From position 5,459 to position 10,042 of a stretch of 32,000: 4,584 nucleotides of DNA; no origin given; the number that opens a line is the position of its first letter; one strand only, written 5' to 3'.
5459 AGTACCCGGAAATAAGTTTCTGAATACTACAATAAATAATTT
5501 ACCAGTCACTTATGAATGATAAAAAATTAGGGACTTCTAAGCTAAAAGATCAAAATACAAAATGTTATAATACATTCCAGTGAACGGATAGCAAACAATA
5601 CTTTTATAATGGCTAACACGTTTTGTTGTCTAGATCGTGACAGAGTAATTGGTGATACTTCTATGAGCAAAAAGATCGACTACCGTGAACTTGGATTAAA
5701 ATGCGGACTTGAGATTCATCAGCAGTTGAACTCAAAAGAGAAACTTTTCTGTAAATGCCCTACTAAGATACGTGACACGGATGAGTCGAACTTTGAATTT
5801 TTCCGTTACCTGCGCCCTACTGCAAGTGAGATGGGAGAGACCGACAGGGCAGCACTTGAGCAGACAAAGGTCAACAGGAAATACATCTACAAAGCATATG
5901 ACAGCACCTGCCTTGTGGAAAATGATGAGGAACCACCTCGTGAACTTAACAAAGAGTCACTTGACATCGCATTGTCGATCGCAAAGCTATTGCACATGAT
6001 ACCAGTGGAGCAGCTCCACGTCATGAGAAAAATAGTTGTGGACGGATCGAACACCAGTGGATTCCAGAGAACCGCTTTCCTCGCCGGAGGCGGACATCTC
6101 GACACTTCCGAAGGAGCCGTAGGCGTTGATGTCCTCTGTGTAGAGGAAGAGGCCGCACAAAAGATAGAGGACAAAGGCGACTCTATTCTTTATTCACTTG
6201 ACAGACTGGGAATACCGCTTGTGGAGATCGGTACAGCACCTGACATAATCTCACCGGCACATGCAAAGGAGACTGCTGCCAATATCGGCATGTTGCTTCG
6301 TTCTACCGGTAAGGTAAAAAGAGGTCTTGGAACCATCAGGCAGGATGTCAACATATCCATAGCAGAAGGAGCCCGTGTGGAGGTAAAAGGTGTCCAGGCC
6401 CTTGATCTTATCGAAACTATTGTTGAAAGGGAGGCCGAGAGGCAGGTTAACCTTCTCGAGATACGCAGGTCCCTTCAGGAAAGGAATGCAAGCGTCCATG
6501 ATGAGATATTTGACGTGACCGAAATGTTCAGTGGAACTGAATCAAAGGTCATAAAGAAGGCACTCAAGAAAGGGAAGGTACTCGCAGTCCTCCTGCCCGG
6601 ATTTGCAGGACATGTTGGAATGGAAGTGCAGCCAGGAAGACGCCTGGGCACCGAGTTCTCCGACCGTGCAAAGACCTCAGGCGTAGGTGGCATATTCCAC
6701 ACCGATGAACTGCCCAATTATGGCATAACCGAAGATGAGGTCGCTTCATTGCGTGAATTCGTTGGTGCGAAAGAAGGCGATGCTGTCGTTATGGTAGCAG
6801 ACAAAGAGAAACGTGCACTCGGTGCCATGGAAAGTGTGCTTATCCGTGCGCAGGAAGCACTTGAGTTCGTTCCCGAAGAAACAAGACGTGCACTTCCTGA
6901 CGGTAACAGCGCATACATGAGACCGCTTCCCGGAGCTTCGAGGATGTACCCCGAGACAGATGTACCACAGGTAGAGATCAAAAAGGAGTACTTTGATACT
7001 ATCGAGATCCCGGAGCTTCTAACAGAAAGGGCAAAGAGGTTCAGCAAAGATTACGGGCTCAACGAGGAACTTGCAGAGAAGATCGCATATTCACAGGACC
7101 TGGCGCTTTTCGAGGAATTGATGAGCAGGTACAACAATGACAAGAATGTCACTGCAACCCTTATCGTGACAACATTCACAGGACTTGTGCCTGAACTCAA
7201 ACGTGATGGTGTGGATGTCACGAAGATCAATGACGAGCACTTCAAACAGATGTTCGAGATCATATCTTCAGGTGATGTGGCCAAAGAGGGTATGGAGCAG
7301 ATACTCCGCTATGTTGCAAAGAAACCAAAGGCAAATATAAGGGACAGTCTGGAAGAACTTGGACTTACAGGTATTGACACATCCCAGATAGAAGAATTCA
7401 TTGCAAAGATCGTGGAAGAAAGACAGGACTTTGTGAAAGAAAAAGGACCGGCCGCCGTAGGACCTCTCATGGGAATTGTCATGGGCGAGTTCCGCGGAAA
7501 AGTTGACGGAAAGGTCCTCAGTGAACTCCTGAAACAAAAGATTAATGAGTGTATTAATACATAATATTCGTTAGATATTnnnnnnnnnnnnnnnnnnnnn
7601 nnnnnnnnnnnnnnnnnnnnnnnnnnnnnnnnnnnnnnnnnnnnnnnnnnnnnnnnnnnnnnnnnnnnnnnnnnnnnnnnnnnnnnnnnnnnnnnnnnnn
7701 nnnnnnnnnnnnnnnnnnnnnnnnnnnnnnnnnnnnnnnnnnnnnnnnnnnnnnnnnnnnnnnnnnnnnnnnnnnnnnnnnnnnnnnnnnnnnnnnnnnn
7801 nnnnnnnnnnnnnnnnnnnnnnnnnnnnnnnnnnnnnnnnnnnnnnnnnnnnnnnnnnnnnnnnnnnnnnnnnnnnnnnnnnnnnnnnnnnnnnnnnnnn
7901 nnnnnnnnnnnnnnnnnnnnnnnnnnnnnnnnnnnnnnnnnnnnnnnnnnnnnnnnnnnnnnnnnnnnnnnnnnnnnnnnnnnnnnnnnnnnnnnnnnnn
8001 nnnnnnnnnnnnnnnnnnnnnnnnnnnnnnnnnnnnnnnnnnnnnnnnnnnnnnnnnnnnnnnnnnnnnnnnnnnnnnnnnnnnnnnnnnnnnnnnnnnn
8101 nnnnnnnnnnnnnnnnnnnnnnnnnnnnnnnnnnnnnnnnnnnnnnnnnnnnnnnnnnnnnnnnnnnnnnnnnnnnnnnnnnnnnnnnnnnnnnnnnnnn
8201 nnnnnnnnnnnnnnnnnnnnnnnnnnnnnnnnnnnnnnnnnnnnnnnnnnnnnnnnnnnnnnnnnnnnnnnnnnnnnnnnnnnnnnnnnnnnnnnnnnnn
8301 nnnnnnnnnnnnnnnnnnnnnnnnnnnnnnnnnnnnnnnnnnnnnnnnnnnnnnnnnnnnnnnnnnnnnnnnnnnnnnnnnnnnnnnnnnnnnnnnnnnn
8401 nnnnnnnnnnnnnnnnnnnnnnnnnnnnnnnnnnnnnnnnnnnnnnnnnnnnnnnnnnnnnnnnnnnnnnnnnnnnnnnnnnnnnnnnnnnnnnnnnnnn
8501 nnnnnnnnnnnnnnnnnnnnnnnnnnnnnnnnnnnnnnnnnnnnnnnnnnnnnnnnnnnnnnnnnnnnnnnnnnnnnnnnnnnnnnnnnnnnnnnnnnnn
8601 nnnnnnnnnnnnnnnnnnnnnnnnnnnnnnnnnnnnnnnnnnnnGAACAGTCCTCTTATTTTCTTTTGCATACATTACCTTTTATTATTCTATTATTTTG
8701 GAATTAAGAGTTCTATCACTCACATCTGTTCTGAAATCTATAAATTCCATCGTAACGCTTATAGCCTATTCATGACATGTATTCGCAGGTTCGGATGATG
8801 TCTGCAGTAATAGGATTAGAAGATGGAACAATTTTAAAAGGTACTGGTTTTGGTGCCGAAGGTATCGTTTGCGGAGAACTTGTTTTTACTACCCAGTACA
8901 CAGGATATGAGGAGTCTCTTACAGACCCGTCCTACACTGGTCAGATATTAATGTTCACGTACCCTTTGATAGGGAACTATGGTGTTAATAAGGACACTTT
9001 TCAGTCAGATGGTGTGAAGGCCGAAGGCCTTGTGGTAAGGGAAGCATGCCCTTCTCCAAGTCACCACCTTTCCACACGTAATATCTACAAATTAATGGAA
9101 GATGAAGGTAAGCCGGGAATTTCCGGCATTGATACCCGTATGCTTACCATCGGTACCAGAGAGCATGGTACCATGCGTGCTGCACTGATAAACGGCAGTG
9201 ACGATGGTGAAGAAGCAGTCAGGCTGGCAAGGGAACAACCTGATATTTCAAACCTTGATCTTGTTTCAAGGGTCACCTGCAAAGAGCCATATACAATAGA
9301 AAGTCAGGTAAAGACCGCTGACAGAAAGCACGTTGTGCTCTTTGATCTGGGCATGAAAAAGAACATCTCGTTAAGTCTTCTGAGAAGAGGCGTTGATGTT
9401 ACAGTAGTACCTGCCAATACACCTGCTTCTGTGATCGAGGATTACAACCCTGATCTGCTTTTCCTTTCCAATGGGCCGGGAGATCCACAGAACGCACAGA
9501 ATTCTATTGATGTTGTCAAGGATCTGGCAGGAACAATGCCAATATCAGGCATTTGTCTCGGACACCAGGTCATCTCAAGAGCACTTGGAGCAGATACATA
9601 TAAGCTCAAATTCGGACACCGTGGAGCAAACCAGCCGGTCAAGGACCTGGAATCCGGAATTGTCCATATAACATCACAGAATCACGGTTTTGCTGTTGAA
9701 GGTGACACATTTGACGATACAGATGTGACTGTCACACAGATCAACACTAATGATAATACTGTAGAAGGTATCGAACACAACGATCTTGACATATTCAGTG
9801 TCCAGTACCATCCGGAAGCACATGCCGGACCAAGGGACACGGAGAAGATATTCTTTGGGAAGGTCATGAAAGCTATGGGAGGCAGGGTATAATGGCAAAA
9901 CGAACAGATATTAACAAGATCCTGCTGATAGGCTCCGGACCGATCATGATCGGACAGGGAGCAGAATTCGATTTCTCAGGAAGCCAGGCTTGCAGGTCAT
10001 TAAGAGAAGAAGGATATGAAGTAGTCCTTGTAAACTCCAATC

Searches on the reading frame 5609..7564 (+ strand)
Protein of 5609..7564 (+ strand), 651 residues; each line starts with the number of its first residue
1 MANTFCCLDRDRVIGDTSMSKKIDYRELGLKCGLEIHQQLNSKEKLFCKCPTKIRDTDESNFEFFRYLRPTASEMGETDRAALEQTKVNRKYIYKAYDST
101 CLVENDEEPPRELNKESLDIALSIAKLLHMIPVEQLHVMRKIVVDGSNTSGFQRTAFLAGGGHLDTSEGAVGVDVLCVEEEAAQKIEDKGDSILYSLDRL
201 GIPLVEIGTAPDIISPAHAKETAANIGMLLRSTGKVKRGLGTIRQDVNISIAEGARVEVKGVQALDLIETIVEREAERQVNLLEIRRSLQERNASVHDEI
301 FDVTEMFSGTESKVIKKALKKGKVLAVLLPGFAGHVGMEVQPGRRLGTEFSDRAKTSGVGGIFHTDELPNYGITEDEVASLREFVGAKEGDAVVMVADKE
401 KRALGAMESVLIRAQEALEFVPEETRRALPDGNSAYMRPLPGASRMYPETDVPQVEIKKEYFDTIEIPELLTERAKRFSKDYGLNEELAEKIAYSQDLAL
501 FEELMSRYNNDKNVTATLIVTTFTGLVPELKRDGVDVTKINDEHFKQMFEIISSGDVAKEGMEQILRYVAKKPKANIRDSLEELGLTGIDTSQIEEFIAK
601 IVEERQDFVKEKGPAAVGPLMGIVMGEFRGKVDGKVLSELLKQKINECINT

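Call 42: search_protein_families(library=pfam, proteins=[window:5609-7564:+], max_evalue=0.00001)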
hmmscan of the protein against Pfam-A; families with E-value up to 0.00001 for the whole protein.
window:5609-7564:+ (651 aa): 3 families
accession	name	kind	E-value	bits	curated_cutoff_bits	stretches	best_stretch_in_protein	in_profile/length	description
PF02934.20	GatB_N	-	2.6e-57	194.6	23.4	1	31-462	2-276/277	GatB/GatE catalytic domain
PF02637.23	GatB_Yqey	-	7.5e-23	81.5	27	1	500-645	2-148/148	GatB domain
PF02938.19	GAD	-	3.6e-19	69.2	23.4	1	318-407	4-95/95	GAD domain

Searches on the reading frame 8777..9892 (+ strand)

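Call 42: search_protein_families(library=pfam, proteins=[window:8777-9892:+], max_evalue=0.00001)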
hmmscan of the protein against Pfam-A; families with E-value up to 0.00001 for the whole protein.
window:8777-9892:+ (371 aa): 3 families
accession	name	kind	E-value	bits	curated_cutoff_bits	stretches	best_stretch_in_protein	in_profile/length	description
PF00117.34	GATase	-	1.4e-47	162.2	22.8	1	188-359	2-184/190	Glutamine amidotransferase class-I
PF00988.28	CPSase_sm_chain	-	6.3e-47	159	27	1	13-136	2-125/126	Carbamoyl-phosphate synthase small chain, CPSase domain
PF07722.19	Peptidase_C26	-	2.7e-06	27.8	20.5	0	316-347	187-219/219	Peptidase C26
